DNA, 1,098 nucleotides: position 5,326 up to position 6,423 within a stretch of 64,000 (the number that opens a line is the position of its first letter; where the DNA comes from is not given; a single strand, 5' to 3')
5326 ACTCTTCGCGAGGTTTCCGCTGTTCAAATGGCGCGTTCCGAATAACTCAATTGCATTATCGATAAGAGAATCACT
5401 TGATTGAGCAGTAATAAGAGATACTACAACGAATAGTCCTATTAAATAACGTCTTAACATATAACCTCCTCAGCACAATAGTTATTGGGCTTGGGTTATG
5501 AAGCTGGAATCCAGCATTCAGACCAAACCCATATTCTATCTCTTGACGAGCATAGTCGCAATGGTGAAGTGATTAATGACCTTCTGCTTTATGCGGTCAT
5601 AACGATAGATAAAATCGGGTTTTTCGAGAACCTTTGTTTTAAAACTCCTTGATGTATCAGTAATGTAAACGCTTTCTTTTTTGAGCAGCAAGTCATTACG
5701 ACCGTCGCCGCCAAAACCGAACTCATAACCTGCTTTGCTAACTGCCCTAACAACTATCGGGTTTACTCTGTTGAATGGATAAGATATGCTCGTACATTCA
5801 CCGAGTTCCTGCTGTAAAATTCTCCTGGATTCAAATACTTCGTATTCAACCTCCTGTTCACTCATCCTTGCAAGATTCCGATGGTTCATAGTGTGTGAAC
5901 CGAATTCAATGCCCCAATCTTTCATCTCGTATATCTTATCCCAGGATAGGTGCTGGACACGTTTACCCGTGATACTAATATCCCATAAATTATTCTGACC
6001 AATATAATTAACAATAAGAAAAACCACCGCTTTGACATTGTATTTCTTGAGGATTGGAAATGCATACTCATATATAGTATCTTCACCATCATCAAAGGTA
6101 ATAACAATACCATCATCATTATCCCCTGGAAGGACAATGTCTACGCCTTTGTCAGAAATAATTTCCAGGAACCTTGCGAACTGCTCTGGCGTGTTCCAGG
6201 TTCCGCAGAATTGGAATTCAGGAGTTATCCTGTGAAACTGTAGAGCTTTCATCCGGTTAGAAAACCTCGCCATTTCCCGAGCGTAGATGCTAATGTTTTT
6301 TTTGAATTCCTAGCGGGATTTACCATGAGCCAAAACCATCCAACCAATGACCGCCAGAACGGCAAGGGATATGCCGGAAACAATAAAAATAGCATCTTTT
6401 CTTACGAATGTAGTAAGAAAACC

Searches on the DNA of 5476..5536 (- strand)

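Call 68: build_rna_model(alignment_id=A2, structure=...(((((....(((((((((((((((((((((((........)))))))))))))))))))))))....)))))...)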
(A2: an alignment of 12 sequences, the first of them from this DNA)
Model R1 built from alignment A2 (12 sequences, 78 columns); structure: as given.
model positions 69; base pairs 26; branch points 0; effective number of sequences 3.34; information 0.815 bits per position. Calibrated on 0.2 Mb of random sequence (short: E-values are rough).
structure used (alignment columns):
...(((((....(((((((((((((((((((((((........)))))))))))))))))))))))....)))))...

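Call 69: search_with_rna_model(model_id=R1, sources=[window, L001, L002, L005, L024, L035, L042, L050, L051, L052, L070, L071, L072, L073], max_evalue=10, make_alignment=true)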
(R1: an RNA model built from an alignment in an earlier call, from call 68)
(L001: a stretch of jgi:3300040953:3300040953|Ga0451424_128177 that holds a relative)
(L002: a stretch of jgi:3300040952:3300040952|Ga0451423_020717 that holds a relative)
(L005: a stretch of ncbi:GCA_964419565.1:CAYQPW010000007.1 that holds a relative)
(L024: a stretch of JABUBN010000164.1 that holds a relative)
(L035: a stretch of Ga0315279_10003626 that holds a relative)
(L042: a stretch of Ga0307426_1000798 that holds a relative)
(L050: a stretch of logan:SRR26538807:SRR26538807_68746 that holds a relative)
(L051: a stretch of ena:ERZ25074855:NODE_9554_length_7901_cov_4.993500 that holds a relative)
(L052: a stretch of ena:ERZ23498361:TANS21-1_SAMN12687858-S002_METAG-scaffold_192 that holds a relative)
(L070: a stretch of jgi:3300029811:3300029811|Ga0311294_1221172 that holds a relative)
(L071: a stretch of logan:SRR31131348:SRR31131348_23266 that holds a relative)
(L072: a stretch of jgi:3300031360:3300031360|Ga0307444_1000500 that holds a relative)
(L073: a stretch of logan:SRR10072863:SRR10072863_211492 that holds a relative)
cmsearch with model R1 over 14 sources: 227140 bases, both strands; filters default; matches with E-value up to 10: 34.
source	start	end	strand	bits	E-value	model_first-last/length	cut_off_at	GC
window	29533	29602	-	74.4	6.6e-16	1-69/69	no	0.43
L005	15646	15712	+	74.1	7.7e-16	1-69/69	no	0.43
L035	9628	9692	-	67.7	3.5e-14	1-69/69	no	0.42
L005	4557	4660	+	67.3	4.5e-14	1-69/69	no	0.37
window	36436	36534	-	63.5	4.4e-13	1-69/69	no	0.35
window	5474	5538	-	62.8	6.8e-13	1-69/69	no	0.42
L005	17926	18026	+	60.7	2.4e-12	1-69/69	no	0.36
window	40960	41036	-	53.1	2.2e-10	1-69/69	no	0.35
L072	2663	2733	+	52.3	3.5e-10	1-69/69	no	0.34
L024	2227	2307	-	52.2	3.9e-10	1-69/69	no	0.32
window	52593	52693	-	50.5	1e-09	1-69/69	no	0.51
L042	8122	8206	+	48.7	3.1e-09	1-69/69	no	0.38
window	45313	45379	-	47.2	7.7e-09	1-69/69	no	0.39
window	62842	62908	-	46.1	1.5e-08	1-69/69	no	0.43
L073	3881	3986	+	39.8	6.2e-07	1-69/69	no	0.42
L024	2232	2349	+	36.6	4.1e-06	1-69/69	no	0.31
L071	3881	3986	+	36.2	5.6e-06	1-69/69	no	0.37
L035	9633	9697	+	30.9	0.00013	1-69/69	no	0.42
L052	11559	11658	+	27.5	0.00099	1-69/69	no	0.39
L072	3888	3986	+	26.2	0.0022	1-69/69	no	0.54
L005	4552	4655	-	25.9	0.0025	1-69/69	no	0.37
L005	15653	15700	-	25.5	0.0034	8-57/69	no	0.5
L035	10933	10998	-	25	0.0044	1-69/69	no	0.44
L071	3876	3981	-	24.1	0.0075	1-69/69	no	0.39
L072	2658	2728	-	23.1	0.014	1-69/69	no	0.35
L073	3876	3981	-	23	0.014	1-69/69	no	0.44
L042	8117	8201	-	22.4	0.02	1-69/69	no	0.39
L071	322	419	+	20.3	0.073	1-69/69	no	0.41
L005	17934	18013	-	16.3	0.78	9-56/69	no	0.4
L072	322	428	+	13.6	4.1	1-69/69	no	0.39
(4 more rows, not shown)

Alignment A3: 34 matches aligned to the model, 137 columns, each read 5' to 3' on its own strand. Consensus structure (alignment columns), stored with it:
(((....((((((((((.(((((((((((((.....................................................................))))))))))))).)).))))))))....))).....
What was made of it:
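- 5474..5538 (-): Type-A copy 1 (minimal form, one 5' arm). Lies between a polysaccharide-deacetylase gene (5536-6273) and a TPR gene (4726-5460). The TAG stop overlaps its 5' end. CM hit of 62.8 bits (call 69).
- On MITE (miniature inverted-repeat transposable element): There are 7 copies in 64 kb and about 21 copies at 13 sites in 227 kb (call 69).
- Orientation is strictly sense (call 69).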

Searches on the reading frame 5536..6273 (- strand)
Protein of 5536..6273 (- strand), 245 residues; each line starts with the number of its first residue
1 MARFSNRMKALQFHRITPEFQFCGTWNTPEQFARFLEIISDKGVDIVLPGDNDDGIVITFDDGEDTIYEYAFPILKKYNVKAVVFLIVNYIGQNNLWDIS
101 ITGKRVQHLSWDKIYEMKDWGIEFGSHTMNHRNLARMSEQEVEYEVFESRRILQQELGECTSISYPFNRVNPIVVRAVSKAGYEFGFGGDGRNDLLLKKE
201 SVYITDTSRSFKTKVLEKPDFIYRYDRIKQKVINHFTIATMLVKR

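Call 12: search_protein_families(library=pfam, proteins=[window:5536-6273:-])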
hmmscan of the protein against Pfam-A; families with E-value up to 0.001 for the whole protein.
window:5536-6273:- (245 aa): 2 families
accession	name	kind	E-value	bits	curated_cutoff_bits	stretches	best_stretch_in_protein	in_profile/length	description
PF01522.26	Polysacc_deac_1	-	4e-25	88.6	23.1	1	53-185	6-123/124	Polysaccharide deacetylase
PF10096.14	DUF2334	-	0.00025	21.2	26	1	74-147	24-95/203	Uncharacterized protein conserved in bacteria (DUF2334)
